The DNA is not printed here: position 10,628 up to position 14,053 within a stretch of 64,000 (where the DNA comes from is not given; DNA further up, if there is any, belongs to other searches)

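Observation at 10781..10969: UvrC-like helix-hairpin-helix (HhH2) domain on the C-terminus of an ABC transporter ATPase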

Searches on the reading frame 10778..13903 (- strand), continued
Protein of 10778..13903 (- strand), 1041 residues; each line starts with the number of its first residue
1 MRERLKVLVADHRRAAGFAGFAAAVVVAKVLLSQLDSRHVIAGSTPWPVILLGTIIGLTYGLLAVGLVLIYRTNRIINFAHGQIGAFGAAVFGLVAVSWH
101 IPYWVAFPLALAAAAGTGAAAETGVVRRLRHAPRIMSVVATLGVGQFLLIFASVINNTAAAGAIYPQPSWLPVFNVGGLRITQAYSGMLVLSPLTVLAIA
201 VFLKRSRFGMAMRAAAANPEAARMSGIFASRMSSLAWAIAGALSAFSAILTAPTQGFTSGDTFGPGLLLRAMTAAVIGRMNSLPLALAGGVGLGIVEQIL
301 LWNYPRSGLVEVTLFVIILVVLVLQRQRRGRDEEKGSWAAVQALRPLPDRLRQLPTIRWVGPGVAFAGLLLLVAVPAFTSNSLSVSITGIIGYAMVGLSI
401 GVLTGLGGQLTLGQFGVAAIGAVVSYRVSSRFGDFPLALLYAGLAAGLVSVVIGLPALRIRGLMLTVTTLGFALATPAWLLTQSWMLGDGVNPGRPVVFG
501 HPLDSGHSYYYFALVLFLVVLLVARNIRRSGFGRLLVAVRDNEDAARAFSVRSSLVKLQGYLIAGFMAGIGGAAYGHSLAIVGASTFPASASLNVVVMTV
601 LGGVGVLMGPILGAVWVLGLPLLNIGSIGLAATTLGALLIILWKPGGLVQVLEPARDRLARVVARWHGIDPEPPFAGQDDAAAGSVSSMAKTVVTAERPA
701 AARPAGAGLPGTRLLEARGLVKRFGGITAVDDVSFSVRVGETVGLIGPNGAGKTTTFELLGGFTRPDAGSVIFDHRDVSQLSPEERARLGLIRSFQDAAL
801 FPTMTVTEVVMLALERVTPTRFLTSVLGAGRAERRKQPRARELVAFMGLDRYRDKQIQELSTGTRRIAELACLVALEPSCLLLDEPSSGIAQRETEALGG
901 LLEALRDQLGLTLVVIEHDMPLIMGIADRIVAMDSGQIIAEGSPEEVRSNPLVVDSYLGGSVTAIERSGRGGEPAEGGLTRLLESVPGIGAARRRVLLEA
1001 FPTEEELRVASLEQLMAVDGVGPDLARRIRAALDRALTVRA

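Call 5: find_homologous_proteins(query=window:10778-13903:-, max_evalue=1e-10)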
Query window:10778-13903:- (1041 aa): 1938 proteins with E <= 1e-10 among 8000 candidates; the best 120 are listed.
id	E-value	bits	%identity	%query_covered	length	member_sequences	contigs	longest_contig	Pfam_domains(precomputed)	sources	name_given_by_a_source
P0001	0.0e+0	1643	80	90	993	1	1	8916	PF12399.15,PF02653.22,PF00005.34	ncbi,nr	ncbi:MAG TPA: branched-chain amino acid ABC transporter permease/ATP-binding protein [Acidimicrobial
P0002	0.0e+0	1630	76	97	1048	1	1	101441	PF12826.14,PF12399.15,PF14520.13,PF02653.22,PF00005.34,PF00633.30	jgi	jgi:ABC-type branched-subunit amino acid transport system ATPase component/ABC-type branched-subunit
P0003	0.0e+0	1623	79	91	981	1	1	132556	PF12399.15,PF02653.22,PF00005.34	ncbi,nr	ncbi:MAG TPA: ATP-binding cassette domain-containing protein [Acidimicrobiales bacterium]|nr:ATP-bin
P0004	0.0e+0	1621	74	96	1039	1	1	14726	PF12826.14,PF12399.15,PF14520.13,PF02653.22,PF00005.34,PF00633.30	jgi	jgi:ABC-type branched-subunit amino acid transport system ATPase component/ABC-type branched-subunit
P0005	0.0e+0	1616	80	90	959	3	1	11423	PF12399.15,PF02653.22,PF00005.34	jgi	jgi:ABC-type branched-subunit amino acid transport system ATPase component/ABC-type branched-subunit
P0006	0.0e+0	1606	74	98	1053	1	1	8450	PF12826.14,PF12399.15,PF14520.13,PF02653.22,PF00005.34,PF00633.30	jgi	jgi:ABC-type branched-subunit amino acid transport system ATPase component/ABC-type branched-subunit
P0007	0.0e+0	1605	75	96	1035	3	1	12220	PF12826.14,PF12399.15,PF14520.13,PF02653.22,PF00005.34,PF00633.30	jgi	jgi:ABC-type branched-subunit amino acid transport system ATPase component/ABC-type branched-subunit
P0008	0.0e+0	1604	74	96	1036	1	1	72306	PF12826.14,PF12399.15,PF14520.13,PF02653.22,PF00005.34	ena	-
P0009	0.0e+0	1602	78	92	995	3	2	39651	PF12399.15,PF02653.22,PF00005.34,PF13304.13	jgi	-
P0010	0.0e+0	1598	79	91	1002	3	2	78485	PF12399.15,PF02653.22,PF00005.34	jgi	-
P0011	0.0e+0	1598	74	96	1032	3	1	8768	PF12826.14,PF12399.15,PF14520.13,PF02653.22,PF00005.34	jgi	jgi:ABC-type branched-subunit amino acid transport system ATPase component/ABC-type branched-subunit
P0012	0.0e+0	1597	75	96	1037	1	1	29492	PF12826.14,PF12399.15,PF14520.13,PF02653.22,PF00005.34,PF00633.30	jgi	jgi:ABC-type branched-subunit amino acid transport system ATPase component/ABC-type branched-subunit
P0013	0.0e+0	1596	74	96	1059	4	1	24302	PF12826.14,PF12399.15,PF14520.13,PF02653.22,PF00005.34,PF00633.30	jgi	jgi:ABC-type branched-subunit amino acid transport system ATPase component/ABC-type branched-subunit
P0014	0.0e+0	1591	73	98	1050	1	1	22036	PF12826.14,PF12399.15,PF14520.13,PF02653.22,PF00005.34,PF00633.30,PF13304.13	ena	-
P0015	0.0e+0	1590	74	97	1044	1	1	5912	PF12826.14,PF12399.15,PF14520.13,PF02653.22,PF00005.34,PF00633.30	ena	-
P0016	0.0e+0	1590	79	91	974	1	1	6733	PF12399.15,PF02653.22,PF00005.34,PF13304.13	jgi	-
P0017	0.0e+0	1586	74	97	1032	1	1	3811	PF12826.14,PF12399.15,PF14520.13,PF02653.22,PF00005.34,PF00633.30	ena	-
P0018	0.0e+0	1585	73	96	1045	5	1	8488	PF12826.14,PF12399.15,PF14520.13,PF02653.22,PF00005.34,PF00633.30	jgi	jgi:ABC-type branched-subunit amino acid transport system ATPase component/ABC-type branched-subunit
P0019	0.0e+0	1585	78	90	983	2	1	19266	PF12399.15,PF02653.22,PF00005.34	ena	-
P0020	0.0e+0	1585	73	97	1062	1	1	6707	PF12399.15,PF14520.13,PF02653.22,PF00005.34,PF00633.30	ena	-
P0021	0.0e+0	1584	74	96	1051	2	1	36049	PF12826.14,PF12399.15,PF14520.13,PF02653.22,PF00005.34,PF00633.30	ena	-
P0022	0.0e+0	1582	73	96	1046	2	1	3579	PF12826.14,PF12399.15,PF14520.13,PF02653.22,PF00005.34,PF00633.30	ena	-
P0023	0.0e+0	1578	73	97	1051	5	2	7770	PF12826.14,PF12399.15,PF14520.13,PF02653.22,PF00005.34,PF00633.30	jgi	jgi:ABC-type branched-subunit amino acid transport system ATPase component/ABC-type branched-subunit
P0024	0.0e+0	1570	73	97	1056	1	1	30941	PF12826.14,PF12399.15,PF14520.13,PF02653.22,PF00005.34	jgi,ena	-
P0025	0.0e+0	1567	72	98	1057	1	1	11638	PF12826.14,PF12399.15,PF14520.13,PF02653.22,PF00005.34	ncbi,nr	ncbi:MAG TPA: ATP-binding cassette domain-containing protein [Mycobacteriales bacterium]|nr:ATP-bind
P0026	0.0e+0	1566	77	91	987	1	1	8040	PF12399.15,PF02653.22,PF00005.34,PF13304.13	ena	-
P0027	0.0e+0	1563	72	97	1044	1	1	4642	PF12826.14,PF12399.15,PF14520.13,PF02653.22,PF00005.34,PF00633.30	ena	-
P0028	0.0e+0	1557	71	99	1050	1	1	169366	PF12826.14,PF12399.15,PF14520.13,PF02653.22,PF00005.34,PF00633.30,PF13304.13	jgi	jgi:ABC-type branched-subunit amino acid transport system ATPase component/ABC-type branched-subunit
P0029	0.0e+0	1556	72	96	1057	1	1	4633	PF12826.14,PF12399.15,PF14520.13,PF02653.22,PF00005.34,PF00633.30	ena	-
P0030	0.0e+0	1553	73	97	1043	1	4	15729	PF12826.14,PF12399.15,PF14520.13,PF02653.22,PF00005.34,PF00633.30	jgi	jgi:ABC-type branched-subunit amino acid transport system ATPase component/ABC-type branched-subunit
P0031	0.0e+0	1553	77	90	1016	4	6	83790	PF12399.15,PF02653.22,PF00005.34,PF13304.13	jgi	-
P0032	0.0e+0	1550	76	90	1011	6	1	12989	PF12399.15,PF02653.22,PF00005.34,PF13304.13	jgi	jgi:ABC-type branched-subunit amino acid transport system ATPase component/ABC-type branched-subunit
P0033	0.0e+0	1543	72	98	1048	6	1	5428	PF12826.14,PF12399.15,PF14520.13,PF02653.22,PF00005.34,PF00633.30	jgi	-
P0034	0.0e+0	1542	73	96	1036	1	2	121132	PF12826.14,PF12399.15,PF14520.13,PF02653.22,PF00005.34,PF00633.30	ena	-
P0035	0.0e+0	1537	75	90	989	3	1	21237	PF12399.15,PF02653.22,PF00005.34,PF13304.13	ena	-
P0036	0.0e+0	1529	71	96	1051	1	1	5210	PF12826.14,PF12399.15,PF14520.13,PF02653.22,PF00005.34,PF00633.30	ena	-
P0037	0.0e+0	1526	71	97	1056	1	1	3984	PF12399.15,PF14520.13,PF02653.22,PF00005.34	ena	-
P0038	0.0e+0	1525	75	90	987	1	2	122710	PF12399.15,PF02653.22,PF00005.34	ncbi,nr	ncbi:MAG TPA: branched-chain amino acid ABC transporter permease/ATP-binding protein [Mycobacteriale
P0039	0.0e+0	1523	75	90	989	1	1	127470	PF12399.15,PF02653.22,PF00005.34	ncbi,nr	ncbi:MAG TPA: branched-chain amino acid ABC transporter permease/ATP-binding protein [Mycobacteriale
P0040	0.0e+0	1518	74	90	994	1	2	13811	PF12399.15,PF02653.22,PF00005.34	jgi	jgi:ABC-type branched-subunit amino acid transport system ATPase component/ABC-type branched-subunit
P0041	0.0e+0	1515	74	93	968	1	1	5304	PF12399.15,PF02653.22,PF00005.34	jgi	-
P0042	0.0e+0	1510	75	89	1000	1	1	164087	PF12399.15,PF02653.22,PF00005.34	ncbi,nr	ncbi:MAG TPA: branched-chain amino acid ABC transporter permease/ATP-binding protein [Mycobacteriale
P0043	0.0e+0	1502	70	98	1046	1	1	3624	PF12826.14,PF12399.15,PF14520.13,PF02653.22,PF00005.34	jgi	jgi:ABC-type branched-subunit amino acid transport system ATPase component/ABC-type branched-subunit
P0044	0.0e+0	1502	75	90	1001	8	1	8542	PF12399.15,PF02653.22,PF00005.34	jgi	jgi:ABC-type branched-subunit amino acid transport system ATPase component/ABC-type branched-subunit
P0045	0.0e+0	1502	74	90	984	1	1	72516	PF12399.15,PF02653.22,PF00005.34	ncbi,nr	ncbi:MAG TPA: branched-chain amino acid ABC transporter permease/ATP-binding protein [Mycobacteriale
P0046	0.0e+0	1500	74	90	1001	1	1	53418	PF12399.15,PF02653.22,PF00005.34,PF13304.13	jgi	jgi:ABC-type branched-subunit amino acid transport system ATPase component/ABC-type branched-subunit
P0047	0.0e+0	1500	73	92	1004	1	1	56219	PF12399.15,PF02653.22,PF00005.34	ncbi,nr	ncbi:MAG TPA: ATP-binding cassette domain-containing protein [Mycobacteriales bacterium]|nr:ATP-bind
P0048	0.0e+0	1499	74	91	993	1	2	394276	PF12399.15,PF02653.22,PF00005.34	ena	-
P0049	0.0e+0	1496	74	90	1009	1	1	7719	PF12399.15,PF02653.22,PF00005.34,PF13304.13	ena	-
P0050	0.0e+0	1495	73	91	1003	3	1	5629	PF12399.15,PF02653.22,PF00005.34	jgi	jgi:ABC-type branched-subunit amino acid transport system ATPase component/ABC-type branched-subunit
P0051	0.0e+0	1492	74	91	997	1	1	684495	PF12399.15,PF02653.22,PF00005.34,PF13304.13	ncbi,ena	-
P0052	0.0e+0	1491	73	90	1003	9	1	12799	PF12399.15,PF02653.22,PF00005.34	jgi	jgi:ABC-type branched-subunit amino acid transport system ATPase component/ABC-type branched-subunit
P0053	0.0e+0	1491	73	91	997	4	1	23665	PF12399.15,PF02653.22,PF00005.34,PF13304.13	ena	-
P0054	0.0e+0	1485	73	92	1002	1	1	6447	PF12399.15,PF02653.22,PF00005.34,PF13304.13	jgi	jgi:ABC-type branched-subunit amino acid transport system ATPase component/ABC-type branched-subunit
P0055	0.0e+0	1483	73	91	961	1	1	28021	PF12399.15,PF02653.22,PF00005.34,PF13304.13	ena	-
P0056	0.0e+0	1483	73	91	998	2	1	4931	PF12399.15,PF02653.22,PF00005.34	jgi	jgi:ABC-type branched-subunit amino acid transport system ATPase component/ABC-type branched-subunit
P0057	0.0e+0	1481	72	91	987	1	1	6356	PF12399.15,PF02653.22,PF00005.34,PF13304.13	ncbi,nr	ncbi:MAG: hypothetical protein QOD30_127, partial [Actinomycetota bacterium]|nr:hypothetical protein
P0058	0.0e+0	1478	70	96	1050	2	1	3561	PF12826.14,PF12399.15,PF14520.13,PF02653.22,PF00005.34,PF00633.30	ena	-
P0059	0.0e+0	1468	69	96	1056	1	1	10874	PF12826.14,PF12399.15,PF14520.13,PF02653.22,PF00005.34,PF00633.30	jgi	jgi:ABC-type branched-subunit amino acid transport system ATPase component/ABC-type branched-subunit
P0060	0.0e+0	1461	67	99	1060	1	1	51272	PF12826.14,PF12399.15,PF14520.13,PF02653.22,PF00005.34,PF13304.13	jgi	jgi:ABC-type branched-subunit amino acid transport system ATPase component/ABC-type branched-subunit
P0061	0.0e+0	1460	71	90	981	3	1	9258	PF12399.15,PF02653.22,PF00005.34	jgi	jgi:ABC-type branched-subunit amino acid transport system ATPase component/ABC-type branched-subunit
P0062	0.0e+0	1454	72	91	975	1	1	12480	PF12399.15,PF02653.22,PF00005.34,PF13304.13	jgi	jgi:ABC-type branched-subunit amino acid transport system ATPase component/ABC-type branched-subunit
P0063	0.0e+0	1454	70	96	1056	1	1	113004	PF12826.14,PF12399.15,PF14520.13,PF02653.22,PF00005.34,PF00633.30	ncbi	-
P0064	0.0e+0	1452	71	92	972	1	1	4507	PF12399.15,PF02653.22,PF00005.34,PF13304.13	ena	-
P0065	0.0e+0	1452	68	97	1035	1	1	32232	PF12826.14,PF12399.15,PF14520.13,PF02653.22,PF00005.34,PF00633.30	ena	-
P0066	0.0e+0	1449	72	90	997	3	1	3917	PF12399.15,PF02653.22,PF00005.34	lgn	-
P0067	0.0e+0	1448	72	90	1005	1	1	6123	PF12399.15,PF02653.22,PF00005.34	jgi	jgi:ABC-type branched-subunit amino acid transport system ATPase component/ABC-type branched-subunit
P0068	0.0e+0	1447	72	90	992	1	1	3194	PF12399.15,PF02653.22,PF00005.34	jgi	jgi:ABC-type branched-subunit amino acid transport system ATPase component/ABC-type branched-subunit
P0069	0.0e+0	1446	72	90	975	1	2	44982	PF12399.15,PF02653.22,PF00005.34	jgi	jgi:ABC-type branched-subunit amino acid transport system ATPase component/ABC-type branched-subunit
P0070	0.0e+0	1438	72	92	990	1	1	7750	PF12399.15,PF02653.22,PF00005.34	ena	-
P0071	0.0e+0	1431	70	92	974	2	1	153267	PF12399.15,PF02653.22,PF00005.34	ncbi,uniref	ncbi:ATP-binding cassette domain-containing protein [Kribbella sp. NPDC050281]|uniref:ABC transporte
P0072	0.0e+0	1431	70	92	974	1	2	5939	PF12399.15,PF02653.22,PF00005.34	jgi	jgi:ABC-type branched-subunit amino acid transport system ATPase component/ABC-type branched-subunit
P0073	0.0e+0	1431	71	91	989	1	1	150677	PF12399.15,PF02653.22,PF00005.34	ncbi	ncbi:ABC transporter permease subunit [Nonomuraea sp. NPDC002799]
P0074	0.0e+0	1430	70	92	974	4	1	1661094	PF12399.15,PF02653.22,PF00005.34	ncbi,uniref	ncbi:ATP-binding cassette domain-containing protein [Kribbella sp. NPDC050241]|uniref:ABC transporte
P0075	0.0e+0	1428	71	92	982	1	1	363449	PF12399.15,PF02653.22,PF00005.34,PF13304.13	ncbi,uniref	ncbi:ATP-binding cassette domain-containing protein [Nonomuraea typhae]|uniref:ATP-binding cassette 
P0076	0.0e+0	1424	70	91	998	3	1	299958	PF12399.15,PF02653.22,PF00005.34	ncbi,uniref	ncbi:ATP-binding cassette domain-containing protein [Nonomuraea sp. NPDC047529]|uniref:ABC transport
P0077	0.0e+0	1424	70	94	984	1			PF12826.14,PF12399.15,PF14520.13,PF02653.22,PF00005.34,PF00633.30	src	-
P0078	0.0e+0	1419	71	90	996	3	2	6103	PF12399.15,PF02653.22,PF00005.34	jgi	jgi:ABC-type branched-subunit amino acid transport system ATPase component/ABC-type branched-subunit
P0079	0.0e+0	1414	71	91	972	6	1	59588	PF12399.15,PF02653.22,PF00005.34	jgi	jgi:ABC-type branched-subunit amino acid transport system ATPase component/ABC-type branched-subunit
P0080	0.0e+0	1413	70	92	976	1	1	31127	PF12399.15,PF02653.22,PF00005.34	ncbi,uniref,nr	ncbi:ABC transporter permease subunit [Actinomadura rubrisoli]|uniref:ATP-binding cassette domain-co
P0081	0.0e+0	1412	69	90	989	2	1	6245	PF12399.15,PF02653.22,PF00005.34,PF13304.13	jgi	jgi:ABC-type branched-subunit amino acid transport system ATPase component/ABC-type branched-subunit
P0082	0.0e+0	1408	71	90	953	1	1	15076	PF12399.15,PF02653.22,PF00005.34,PF13304.13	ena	-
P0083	0.0e+0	1403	71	90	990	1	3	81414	PF12399.15,PF02653.22,PF00005.34,PF13304.13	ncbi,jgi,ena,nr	ncbi:MAG TPA: branched-chain amino acid ABC transporter permease/ATP-binding protein [Mycobacteriale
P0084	0.0e+0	1396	70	91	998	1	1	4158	PF12399.15,PF02653.22,PF00005.34,PF13304.13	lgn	-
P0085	0.0e+0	1396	69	91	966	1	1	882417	PF12399.15,PF02653.22,PF00005.34,PF13304.13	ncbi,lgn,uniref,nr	ncbi:branched-chain amino acid ABC transporter permease/ATP-binding protein [Actinocrispum wychmicin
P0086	0.0e+0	1380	69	91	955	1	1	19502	PF12399.15,PF02653.22,PF00005.34,PF13304.13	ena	-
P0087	0.0e+0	1370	68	92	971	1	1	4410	PF12399.15,PF02653.22,PF00005.34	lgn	-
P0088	0.0e+0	1368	69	93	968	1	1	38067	PF12399.15,PF02653.22,PF00005.34,PF13304.13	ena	-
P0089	0.0e+0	1364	69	90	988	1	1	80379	PF12399.15,PF02653.22,PF00005.34,PF13304.13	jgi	jgi:ABC-type branched-subunit amino acid transport system ATPase component/ABC-type branched-subunit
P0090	0.0e+0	1362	69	90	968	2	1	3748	PF12399.15,PF02653.22,PF00005.34,PF13304.13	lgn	-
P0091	0.0e+0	1352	69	90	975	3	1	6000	PF12399.15,PF02653.22,PF00005.34,PF13304.13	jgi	-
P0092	0.0e+0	1349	67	90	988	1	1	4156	PF12399.15,PF02653.22,PF00005.34,PF13304.13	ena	-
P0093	0.0e+0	1348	67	90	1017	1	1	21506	PF12399.15,PF02653.22,PF00005.34,PF13304.13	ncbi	ncbi:MAG: ABC transporter permease subunit [Mycobacteriales bacterium]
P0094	0.0e+0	1345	67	90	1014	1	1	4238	PF12399.15,PF02653.22,PF00005.34,PF13304.13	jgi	jgi:ABC-type branched-subunit amino acid transport system ATPase component/ABC-type branched-subunit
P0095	0.0e+0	1345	67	92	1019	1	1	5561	PF12399.15,PF02653.22,PF00005.34,PF13304.13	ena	-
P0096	0.0e+0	1345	67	92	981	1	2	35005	PF12399.15,PF02653.22,PF00005.34,PF13304.13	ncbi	-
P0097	0.0e+0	1343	67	92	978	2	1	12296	PF12399.15,PF02653.22,PF00005.34,PF13304.13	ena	-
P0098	0.0e+0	1342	68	91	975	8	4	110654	PF12399.15,PF02653.22,PF00005.34,PF13304.13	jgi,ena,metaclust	metaclust:\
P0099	0.0e+0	1340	66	91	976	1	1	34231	PF12399.15,PF02653.22,PF00005.34,PF13304.13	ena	-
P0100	0.0e+0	1340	68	91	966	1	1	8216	PF12399.15,PF02653.22,PF00005.34,PF13304.13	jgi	jgi:ABC-type branched-subunit amino acid transport system ATPase component/ABC-type branched-subunit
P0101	0.0e+0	1339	67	92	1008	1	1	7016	PF12399.15,PF02653.22,PF00005.34,PF13304.13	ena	-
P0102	0.0e+0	1338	68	90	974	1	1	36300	PF12399.15,PF02653.22,PF00005.34,PF13304.13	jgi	jgi:ABC-type branched-subunit amino acid transport system ATPase component/ABC-type branched-subunit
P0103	0.0e+0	1336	68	89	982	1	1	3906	PF12399.15,PF02653.22,PF00005.34,PF13304.13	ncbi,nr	ncbi:MAG TPA: ATP-binding cassette domain-containing protein [Mycobacteriales bacterium]|nr:ATP-bind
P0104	0.0e+0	1334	68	92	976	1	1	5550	PF12399.15,PF02653.22,PF00005.34,PF13304.13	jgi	jgi:ABC-type branched-subunit amino acid transport system ATPase component/ABC-type branched-subunit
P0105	0.0e+0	1332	68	90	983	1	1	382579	PF12399.15,PF02653.22,PF00005.34,PF13304.13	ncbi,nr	ncbi:MAG TPA: ATP-binding cassette domain-containing protein [Mycobacteriales bacterium]|nr:ATP-bind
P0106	0.0e+0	1332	66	92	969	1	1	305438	PF02653.22,PF00005.34,PF13304.13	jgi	jgi:ABC-type branched-subunit amino acid transport system ATPase component/ABC-type branched-subunit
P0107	0.0e+0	1329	68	89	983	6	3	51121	PF12399.15,PF02653.22,PF00005.34,PF13304.13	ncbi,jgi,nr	ncbi:MAG TPA: ATP-binding cassette domain-containing protein [Mycobacteriales bacterium]|jgi:ABC-typ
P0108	0.0e+0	1328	66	89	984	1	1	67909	PF12399.15,PF02653.22,PF00005.34,PF13304.13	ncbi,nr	ncbi:MAG TPA: ATP-binding cassette domain-containing protein [Mycobacteriales bacterium]|nr:ATP-bind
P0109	0.0e+0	1324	66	92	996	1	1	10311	PF12399.15,PF02653.22,PF00005.34,PF13304.13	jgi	jgi:ABC-type branched-subunit amino acid transport system ATPase component/ABC-type branched-subunit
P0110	0.0e+0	1324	68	91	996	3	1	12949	PF12399.15,PF02653.22,PF00005.34,PF13304.13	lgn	-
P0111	0.0e+0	1323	67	90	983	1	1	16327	PF12399.15,PF02653.22,PF00005.34,PF13304.13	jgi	jgi:ABC-type branched-subunit amino acid transport system ATPase component/ABC-type branched-subunit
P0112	0.0e+0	1321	66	91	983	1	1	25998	PF12399.15,PF02653.22,PF00005.34,PF13304.13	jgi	-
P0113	0.0e+0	1319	67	89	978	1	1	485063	PF12399.15,PF02653.22,PF00005.34,PF13304.13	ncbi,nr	ncbi:MAG TPA: ATP-binding cassette domain-containing protein [Mycobacteriales bacterium]|nr:ATP-bind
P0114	0.0e+0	1316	65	90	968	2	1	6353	PF12399.15,PF02653.22,PF00005.34,PF13304.13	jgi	jgi:ABC-type branched-subunit amino acid transport system ATPase component/ABC-type branched-subunit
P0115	0.0e+0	1315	66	91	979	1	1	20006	PF12399.15,PF02653.22,PF00005.34,PF13304.13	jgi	jgi:ABC-type branched-subunit amino acid transport system ATPase component/ABC-type branched-subunit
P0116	0.0e+0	1315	65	92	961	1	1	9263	PF12399.15,PF02653.22,PF00005.34,PF13304.13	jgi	jgi:ABC-type branched-subunit amino acid transport system ATPase component/ABC-type branched-subunit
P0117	0.0e+0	1313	66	90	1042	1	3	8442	PF12399.15,PF02653.22,PF00005.34,PF13304.13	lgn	-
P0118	0.0e+0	1313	64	92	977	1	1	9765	PF12399.15,PF02653.22,PF00005.34,PF13304.13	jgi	jgi:ABC-type branched-subunit amino acid transport system ATPase component/ABC-type branched-subunit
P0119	0.0e+0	1313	66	91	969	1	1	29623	PF12399.15,PF02653.22,PF00005.34,PF13304.13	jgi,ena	-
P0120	0.0e+0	1309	66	90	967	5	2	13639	PF12399.15,PF02653.22,PF00005.34,PF13304.13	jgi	jgi:ABC-type branched-subunit amino acid transport system ATPase component/ABC-type branched-subunit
